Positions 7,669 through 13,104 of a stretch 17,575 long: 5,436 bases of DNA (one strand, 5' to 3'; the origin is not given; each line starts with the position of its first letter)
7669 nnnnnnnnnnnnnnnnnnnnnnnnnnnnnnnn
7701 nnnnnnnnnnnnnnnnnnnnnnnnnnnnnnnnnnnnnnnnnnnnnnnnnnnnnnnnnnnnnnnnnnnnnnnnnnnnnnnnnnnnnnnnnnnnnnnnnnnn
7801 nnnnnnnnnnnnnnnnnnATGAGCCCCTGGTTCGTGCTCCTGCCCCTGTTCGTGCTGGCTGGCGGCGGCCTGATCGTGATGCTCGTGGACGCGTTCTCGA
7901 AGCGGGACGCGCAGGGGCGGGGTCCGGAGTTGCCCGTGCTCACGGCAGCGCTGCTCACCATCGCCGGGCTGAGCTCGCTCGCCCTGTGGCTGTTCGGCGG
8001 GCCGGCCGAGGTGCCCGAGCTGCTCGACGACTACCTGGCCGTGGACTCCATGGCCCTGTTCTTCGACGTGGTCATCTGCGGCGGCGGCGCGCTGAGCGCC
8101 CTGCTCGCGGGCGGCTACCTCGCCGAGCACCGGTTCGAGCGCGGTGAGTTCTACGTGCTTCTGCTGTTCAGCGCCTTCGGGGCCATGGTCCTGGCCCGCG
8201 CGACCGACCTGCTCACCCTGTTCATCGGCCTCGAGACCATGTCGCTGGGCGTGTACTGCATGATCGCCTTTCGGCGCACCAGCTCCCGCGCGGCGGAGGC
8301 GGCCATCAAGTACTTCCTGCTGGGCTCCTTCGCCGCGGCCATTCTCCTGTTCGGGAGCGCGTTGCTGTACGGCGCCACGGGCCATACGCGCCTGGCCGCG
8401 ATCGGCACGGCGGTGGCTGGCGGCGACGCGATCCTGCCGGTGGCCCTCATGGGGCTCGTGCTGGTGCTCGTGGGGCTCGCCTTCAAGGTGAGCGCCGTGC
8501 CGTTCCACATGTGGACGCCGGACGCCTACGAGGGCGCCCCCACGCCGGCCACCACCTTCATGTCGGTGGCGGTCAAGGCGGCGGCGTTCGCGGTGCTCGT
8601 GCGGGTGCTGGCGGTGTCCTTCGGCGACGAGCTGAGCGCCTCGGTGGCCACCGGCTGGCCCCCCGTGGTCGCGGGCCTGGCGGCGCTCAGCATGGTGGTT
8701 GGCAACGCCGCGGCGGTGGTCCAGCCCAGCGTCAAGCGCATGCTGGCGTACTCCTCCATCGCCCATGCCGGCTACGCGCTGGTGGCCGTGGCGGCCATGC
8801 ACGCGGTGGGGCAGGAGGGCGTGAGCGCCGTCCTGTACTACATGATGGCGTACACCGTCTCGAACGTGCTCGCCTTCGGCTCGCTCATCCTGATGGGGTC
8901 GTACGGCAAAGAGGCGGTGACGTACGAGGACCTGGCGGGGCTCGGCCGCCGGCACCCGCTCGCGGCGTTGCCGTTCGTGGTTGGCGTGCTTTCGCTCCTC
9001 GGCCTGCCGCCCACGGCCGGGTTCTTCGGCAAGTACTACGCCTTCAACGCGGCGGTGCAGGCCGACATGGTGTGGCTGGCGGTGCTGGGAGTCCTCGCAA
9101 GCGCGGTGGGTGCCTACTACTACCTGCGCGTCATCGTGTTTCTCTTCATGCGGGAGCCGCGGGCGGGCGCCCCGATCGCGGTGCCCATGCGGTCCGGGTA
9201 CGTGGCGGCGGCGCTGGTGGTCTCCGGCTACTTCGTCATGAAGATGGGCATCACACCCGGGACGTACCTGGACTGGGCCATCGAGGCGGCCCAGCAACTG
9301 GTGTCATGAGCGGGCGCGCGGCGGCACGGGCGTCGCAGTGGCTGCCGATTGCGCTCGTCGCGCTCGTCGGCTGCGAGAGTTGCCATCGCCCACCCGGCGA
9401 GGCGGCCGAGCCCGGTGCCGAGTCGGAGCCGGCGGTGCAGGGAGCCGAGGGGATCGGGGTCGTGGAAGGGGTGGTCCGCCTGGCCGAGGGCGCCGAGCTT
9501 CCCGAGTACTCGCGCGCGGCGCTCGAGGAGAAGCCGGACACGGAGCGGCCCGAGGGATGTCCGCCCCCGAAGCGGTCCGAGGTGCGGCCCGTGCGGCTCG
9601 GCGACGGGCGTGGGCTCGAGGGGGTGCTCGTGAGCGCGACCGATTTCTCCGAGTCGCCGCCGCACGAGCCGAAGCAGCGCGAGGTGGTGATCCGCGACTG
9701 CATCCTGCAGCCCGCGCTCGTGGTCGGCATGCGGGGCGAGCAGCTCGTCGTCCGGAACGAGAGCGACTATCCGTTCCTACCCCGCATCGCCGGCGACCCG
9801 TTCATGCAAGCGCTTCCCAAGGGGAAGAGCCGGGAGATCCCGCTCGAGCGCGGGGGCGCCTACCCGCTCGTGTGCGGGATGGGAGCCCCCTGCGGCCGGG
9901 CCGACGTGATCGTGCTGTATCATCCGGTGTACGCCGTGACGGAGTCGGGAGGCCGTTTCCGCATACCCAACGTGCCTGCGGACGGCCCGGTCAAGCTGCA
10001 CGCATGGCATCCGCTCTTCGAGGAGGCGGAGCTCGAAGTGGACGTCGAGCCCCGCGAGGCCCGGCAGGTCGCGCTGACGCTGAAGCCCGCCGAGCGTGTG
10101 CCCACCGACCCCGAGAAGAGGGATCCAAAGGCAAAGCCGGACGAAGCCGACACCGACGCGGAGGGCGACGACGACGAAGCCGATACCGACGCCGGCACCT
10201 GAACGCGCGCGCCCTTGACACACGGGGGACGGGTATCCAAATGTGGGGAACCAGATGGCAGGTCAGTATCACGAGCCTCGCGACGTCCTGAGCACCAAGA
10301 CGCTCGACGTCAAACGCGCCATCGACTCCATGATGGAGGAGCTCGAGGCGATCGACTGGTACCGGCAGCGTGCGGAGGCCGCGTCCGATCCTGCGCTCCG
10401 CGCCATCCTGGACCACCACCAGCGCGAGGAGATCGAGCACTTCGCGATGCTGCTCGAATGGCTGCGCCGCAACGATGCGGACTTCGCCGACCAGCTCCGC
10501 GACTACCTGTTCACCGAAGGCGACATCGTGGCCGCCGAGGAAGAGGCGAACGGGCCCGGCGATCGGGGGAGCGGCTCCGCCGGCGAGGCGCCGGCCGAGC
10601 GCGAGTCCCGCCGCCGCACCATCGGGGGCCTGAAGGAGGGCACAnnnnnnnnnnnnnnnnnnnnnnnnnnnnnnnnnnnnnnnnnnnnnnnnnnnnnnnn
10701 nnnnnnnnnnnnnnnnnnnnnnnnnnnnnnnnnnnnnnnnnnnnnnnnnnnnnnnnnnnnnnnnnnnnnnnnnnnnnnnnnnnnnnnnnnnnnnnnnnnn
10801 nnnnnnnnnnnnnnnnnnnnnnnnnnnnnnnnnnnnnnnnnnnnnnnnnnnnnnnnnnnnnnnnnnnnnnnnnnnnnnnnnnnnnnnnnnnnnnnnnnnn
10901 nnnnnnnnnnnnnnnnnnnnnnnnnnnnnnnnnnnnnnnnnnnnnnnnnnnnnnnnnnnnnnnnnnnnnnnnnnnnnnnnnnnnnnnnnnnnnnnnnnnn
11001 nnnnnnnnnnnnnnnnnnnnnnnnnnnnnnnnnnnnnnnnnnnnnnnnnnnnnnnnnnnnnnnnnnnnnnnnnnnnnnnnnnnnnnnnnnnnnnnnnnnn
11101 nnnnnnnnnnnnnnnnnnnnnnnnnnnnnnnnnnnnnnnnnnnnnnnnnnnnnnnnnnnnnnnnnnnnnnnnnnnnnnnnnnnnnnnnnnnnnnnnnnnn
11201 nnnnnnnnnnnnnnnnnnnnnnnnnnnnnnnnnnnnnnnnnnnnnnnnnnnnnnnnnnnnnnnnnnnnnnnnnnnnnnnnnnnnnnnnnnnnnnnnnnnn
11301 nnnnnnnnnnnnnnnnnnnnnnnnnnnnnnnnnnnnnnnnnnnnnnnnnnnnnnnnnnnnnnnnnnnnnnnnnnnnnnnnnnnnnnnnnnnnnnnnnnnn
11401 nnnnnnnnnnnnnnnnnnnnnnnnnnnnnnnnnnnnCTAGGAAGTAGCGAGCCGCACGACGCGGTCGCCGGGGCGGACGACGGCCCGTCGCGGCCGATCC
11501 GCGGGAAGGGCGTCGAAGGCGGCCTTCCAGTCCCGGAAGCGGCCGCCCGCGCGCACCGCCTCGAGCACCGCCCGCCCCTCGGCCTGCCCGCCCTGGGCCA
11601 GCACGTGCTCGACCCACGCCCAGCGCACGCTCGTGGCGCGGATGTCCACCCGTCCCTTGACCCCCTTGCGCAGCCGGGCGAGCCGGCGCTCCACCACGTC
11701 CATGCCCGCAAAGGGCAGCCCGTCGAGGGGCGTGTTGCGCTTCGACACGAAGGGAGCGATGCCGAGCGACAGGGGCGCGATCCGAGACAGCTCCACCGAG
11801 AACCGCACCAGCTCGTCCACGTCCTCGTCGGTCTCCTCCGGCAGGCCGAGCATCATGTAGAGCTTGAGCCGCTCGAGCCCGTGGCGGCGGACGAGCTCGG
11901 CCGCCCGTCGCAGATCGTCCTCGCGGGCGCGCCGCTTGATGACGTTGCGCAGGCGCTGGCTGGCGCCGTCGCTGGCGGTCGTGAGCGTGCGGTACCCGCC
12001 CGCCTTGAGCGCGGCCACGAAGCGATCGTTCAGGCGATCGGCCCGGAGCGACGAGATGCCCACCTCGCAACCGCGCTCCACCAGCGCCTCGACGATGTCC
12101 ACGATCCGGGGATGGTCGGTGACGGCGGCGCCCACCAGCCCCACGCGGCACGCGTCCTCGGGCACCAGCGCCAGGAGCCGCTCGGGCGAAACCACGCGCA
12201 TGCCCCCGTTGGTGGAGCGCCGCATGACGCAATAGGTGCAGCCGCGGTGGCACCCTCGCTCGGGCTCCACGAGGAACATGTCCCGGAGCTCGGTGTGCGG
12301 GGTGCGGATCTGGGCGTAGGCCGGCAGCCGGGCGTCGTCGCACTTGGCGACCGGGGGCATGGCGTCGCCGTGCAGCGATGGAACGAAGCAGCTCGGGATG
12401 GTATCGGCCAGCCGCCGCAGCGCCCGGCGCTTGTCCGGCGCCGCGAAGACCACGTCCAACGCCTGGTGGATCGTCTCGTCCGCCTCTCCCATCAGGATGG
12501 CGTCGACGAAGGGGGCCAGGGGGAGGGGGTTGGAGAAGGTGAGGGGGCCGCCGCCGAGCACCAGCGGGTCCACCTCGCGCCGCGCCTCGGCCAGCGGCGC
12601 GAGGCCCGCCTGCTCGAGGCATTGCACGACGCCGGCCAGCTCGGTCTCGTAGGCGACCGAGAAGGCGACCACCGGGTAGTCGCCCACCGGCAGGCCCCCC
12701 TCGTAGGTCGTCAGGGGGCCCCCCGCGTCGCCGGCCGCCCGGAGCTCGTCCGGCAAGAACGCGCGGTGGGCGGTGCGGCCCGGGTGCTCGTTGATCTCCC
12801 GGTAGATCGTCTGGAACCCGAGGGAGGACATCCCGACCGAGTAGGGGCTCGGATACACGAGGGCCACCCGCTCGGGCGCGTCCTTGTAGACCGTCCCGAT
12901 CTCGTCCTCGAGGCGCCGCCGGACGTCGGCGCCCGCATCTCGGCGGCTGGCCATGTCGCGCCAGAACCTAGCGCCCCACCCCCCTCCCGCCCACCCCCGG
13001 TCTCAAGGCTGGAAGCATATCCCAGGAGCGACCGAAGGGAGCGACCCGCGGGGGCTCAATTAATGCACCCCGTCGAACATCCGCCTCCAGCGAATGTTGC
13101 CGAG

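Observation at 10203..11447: Two-gene encapsulin nanocompartment operon (EncFtn cargo and family-1 shell) immediately downstream of a complex I membrane-arm operon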

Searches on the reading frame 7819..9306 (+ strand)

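Call 6: search_protein_families(library=pfam, proteins=[window:7819-9306:+], max_evalue=0.01)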
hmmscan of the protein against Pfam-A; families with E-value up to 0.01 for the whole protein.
window:7819-9306:+ (496 aa): 1 family
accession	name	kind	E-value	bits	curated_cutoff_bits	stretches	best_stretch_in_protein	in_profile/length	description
PF00361.26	Proton_antipo_M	-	1.4e-69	235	21.5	1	128-429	1-292/294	NADH:quinone oxidoreductase/Mrp antiporter, TM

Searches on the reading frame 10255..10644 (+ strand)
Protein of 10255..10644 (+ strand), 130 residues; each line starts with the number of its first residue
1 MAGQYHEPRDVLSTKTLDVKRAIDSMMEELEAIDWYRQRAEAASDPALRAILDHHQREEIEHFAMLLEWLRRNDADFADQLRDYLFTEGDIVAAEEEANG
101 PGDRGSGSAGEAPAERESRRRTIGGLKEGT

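Call 6: search_protein_families(library=pfam, proteins=[window:10255-10644:+], max_evalue=0.01)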
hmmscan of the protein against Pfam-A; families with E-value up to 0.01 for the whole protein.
window:10255-10644:+ (130 aa): 2 families
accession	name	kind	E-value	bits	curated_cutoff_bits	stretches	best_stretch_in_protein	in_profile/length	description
PF22277.2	EncFtn-like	-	1.9e-36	124.1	27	1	4-88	1-85/85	EncFtn-like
PF17940.6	TetR_C_31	-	0.0026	18.4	27.4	1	36-81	28-74/107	Tetracyclin repressor-like, C-terminal domain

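Call 7: search_solved_structures(query=window:10255-10644:+, show_alignments=2)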
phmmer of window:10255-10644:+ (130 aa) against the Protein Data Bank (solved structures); distinct sequences matched with E-value up to 0.001: 14.
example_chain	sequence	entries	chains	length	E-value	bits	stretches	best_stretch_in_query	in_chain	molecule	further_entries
33bf_A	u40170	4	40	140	1.7e-33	118.4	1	4-127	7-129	Encapsulated ferritin-like protein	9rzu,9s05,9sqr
5da5_A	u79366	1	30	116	3.4e-31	111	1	4-96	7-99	Rru_A0973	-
5l8b_A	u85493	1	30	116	2e-30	108.4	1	4-96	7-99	Uncharacterized protein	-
6suw_A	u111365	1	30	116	2.1e-30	108.4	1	4-96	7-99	Uncharacterized protein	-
6sv1_A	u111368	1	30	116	2.1e-30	108.4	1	4-96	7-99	Encapsulated Ferritin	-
5l89_A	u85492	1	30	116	2.1e-30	108.4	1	4-96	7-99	Rru_A0973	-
5l8g_A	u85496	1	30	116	8.2e-30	106.5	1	4-96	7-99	Uncharacterized protein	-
7oe2_1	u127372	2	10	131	6.4e-29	103.6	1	3-115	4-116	Haliangium ochraceum Encapsulated ferritin localisation sequence | Haliangium ochraceum encapsulated ferritin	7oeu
5l8f_A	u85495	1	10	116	3e-28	101.4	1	4-96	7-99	Rru_A0973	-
5n5f_A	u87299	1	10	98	4.6e-26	94.4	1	3-96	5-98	encapsulated ferritin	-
3k6c_A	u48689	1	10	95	6.8e-24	87.4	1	4-91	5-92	Uncharacterized protein NE0167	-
7s8t_A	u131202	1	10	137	2.7e-05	27.3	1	19-127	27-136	EncC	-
7s5c_A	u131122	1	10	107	3.2e-05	27.1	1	18-97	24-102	EncB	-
7s5k_A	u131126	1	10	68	0.00013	25.1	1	19-77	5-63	EncB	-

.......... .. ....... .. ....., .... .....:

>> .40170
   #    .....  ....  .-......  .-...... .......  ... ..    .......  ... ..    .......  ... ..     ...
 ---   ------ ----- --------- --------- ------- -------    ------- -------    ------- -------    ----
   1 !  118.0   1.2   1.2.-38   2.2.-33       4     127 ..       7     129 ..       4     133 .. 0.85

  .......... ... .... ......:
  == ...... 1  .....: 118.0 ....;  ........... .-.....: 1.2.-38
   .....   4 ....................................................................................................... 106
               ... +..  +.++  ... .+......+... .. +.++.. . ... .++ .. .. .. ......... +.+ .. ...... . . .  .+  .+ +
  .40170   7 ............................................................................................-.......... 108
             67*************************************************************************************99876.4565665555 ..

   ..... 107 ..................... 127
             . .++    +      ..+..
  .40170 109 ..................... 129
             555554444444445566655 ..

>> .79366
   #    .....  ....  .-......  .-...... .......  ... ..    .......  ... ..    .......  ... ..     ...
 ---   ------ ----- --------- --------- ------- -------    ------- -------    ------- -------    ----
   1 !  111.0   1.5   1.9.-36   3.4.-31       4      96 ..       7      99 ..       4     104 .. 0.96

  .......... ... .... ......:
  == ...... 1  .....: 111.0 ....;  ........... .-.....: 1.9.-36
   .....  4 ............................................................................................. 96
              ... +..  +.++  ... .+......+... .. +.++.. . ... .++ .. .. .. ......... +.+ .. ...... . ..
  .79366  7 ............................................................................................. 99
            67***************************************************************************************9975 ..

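Call 35: search_protein_families(library=ncbifam, proteins=[window:10255-10644:+], max_evalue=0.001)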
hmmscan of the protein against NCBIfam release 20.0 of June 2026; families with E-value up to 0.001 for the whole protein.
window:10255-10644:+ (130 aa): 3 families
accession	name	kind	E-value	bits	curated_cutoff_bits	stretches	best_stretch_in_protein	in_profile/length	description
TIGR04535.1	ferrit_encaps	subfamily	2.4e-36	124.2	125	1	5-126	1-113/114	encapsulin-associated ferritin-like protein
NF058679.1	EncB_fam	subfamily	5.9e-20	71.4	90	1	13-126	16-117/117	encapsulin nanocompartment ferritin-likeEncB family encapsulin nanocompartment ferritin-like cargo protein cargo protein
NF058678.1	EncB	exception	6.8e-07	29.6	210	1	17-114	10-105/160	encapsulin nanocompartment ferritin-like cargo protein EncB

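Call 45: list_cluster_members(proteins=[window:10255-10644:+, window:10644-11444:+, window:11437-12954:-])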
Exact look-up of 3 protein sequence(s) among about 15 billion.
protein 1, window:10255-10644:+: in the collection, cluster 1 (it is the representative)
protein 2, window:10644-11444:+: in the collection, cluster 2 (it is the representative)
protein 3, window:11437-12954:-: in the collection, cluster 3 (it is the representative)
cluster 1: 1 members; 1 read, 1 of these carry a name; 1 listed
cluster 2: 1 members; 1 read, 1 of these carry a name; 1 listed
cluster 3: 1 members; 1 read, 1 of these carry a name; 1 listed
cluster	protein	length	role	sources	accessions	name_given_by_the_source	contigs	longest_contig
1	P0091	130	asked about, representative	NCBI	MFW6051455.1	MAG: ferritin [Myxococcota bacterium]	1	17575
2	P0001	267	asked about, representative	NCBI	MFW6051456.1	MAG: family 1 encapsulin nanocompartment shell protein [Myxococcota bacterium]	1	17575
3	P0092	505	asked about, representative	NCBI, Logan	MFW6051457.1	MAG: radical SAM protein [Myxococcota bacterium]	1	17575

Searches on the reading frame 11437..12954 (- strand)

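Call 6: search_protein_families(library=pfam, proteins=[window:11437-12954:-], max_evalue=0.01)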
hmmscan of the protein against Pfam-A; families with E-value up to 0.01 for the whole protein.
window:11437-12954:- (505 aa): 3 families
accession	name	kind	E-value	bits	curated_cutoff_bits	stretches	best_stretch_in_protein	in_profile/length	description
PF19864.5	Radical_SAM_N2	-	9.6e-31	106.7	29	1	46-192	1-151/151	Radical SAM proteins, N-terminal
PF04055.27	Radical_SAM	-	2.9e-20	73.5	29.5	1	233-385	5-165/166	Radical SAM superfamily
PF02310.24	B12-binding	-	4.2e-05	23.8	32.1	1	92-163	51-118/121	B12 binding domain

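Call 35: search_protein_families(library=ncbifam, proteins=[window:11437-12954:-], max_evalue=0.001)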
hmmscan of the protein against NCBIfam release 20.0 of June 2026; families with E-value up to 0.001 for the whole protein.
window:11437-12954:- (505 aa): 13 families
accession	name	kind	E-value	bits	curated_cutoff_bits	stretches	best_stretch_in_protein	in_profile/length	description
TIGR03960.1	rSAM_fuse_unch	hypoth_equivalog_domain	5.2e-53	180.5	462.3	2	222-481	249-529/605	TIGR03960 family B12-binding radical SAM protein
TIGR04385.1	B12_rSAM_cofa1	equivalog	1.4e-09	37.7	450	1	148-385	121-360/438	B12 lower ligand biosynthesis radical SAM protein BzaD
NF050148.1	rSAM_ApyD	equivalog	7e-09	34.6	750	1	197-382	171-359/645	RiPP biosynthesis radical SAM protein ApyD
TIGR04013.1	B12_SAM_MJ_1487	hypoth_equivalog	1.1e-08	34.4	251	0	323-391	268-335/382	TIGR04013 family B12-binding domain/radical SAM domain-containing protein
TIGR04072.2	rSAM_ladder_B12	equivalog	1.9e-07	30.1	360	1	225-383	179-343/443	lipid biosynthesis B12-binding/radical SAM protein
NF033070.1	rSAM_AprD4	equivalog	9.3e-06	24.8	500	1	234-390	204-367/456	AprD4 family radical SAM diol-dehydratase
TIGR03471.1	HpnJ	equivalog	1.6e-05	24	577.6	1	231-390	202-366/472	hopanoid biosynthesis associated radical SAM protein HpnJ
TIGR01579.1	MiaB-like-C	equivalog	5.9e-05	22.5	357.05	1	231-410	145-336/416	tRNA (N(6)-L-threonylcarbamoyladenosine(37)-C(2))-methylthiotransferase MtaB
TIGR04190.1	B12_SAM_Ta0216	equivalog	0.0001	21.1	500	1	324-402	329-408/554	TIGR04190 family B12-binding domain/radical SAM domain protein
TIGR00089.1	TIGR00089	subfamily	0.00011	21.2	251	1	212-429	126-356/429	MiaB/RimO family radical SAM methylthiotransferase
TIGR04014.1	B12_SAM_MJ_0865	equivalog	0.00018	20.4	360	0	228-388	162-335/434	methyl-coenzyme M reductase glutamine C-methyltransferase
TIGR03994.1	rSAM_HemZ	equivalog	0.0005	19.3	321.4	1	297-409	174-283/401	coproporphyrinogen dehydrogenase HemZ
TIGR02026.1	BchE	equivalog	0.0005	19.1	481.35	0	140-385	106-361/497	magnesium-protoporphyrin IX monomethyl ester anaerobic oxidative cyclase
